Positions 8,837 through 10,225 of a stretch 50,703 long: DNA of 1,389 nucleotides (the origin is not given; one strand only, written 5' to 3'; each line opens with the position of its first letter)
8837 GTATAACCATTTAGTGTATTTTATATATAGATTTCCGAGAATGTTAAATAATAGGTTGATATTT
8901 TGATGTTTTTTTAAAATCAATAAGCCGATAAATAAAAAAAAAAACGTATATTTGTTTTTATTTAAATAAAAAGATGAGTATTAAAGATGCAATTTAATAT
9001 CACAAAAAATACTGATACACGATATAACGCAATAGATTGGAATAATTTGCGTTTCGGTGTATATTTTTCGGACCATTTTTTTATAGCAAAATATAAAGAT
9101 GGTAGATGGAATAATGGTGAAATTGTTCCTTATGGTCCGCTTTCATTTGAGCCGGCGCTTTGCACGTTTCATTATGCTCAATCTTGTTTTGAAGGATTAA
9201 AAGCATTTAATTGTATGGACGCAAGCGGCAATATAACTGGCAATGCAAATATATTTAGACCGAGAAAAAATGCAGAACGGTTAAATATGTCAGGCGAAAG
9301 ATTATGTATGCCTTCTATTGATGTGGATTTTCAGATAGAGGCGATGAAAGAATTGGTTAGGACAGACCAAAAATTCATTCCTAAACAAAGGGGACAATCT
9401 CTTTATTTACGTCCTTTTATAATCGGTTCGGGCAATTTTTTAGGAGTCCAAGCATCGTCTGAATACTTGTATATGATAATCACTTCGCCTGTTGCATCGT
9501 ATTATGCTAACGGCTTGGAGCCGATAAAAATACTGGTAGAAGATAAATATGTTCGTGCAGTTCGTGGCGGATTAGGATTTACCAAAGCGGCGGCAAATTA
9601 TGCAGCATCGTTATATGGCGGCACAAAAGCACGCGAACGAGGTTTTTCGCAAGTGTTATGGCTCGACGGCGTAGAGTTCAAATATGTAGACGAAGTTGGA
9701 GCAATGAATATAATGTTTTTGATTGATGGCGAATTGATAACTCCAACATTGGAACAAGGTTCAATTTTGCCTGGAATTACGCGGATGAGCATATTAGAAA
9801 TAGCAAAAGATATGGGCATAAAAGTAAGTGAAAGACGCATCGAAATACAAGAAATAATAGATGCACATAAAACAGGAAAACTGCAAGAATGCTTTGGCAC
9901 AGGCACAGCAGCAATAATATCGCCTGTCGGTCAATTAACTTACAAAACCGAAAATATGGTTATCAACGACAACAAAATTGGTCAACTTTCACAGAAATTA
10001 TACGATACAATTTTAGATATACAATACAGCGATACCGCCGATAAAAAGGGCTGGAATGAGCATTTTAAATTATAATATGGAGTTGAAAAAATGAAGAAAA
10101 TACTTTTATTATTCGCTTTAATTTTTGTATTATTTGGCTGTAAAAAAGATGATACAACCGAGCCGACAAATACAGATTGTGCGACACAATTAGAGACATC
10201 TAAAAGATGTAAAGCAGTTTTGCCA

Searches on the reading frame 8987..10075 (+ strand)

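Call 33: search_protein_families(library=pfam, proteins=[window:8987-10075:+], max_evalue=0.00001)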
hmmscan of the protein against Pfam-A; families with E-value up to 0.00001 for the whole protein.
window:8987-10075:+ (362 aa): 1 family
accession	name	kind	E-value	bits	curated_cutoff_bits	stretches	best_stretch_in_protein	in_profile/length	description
PF01063.24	Aminotran_4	-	7.5e-26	91.8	28.5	1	74-315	9-221/223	Amino-transferase class IV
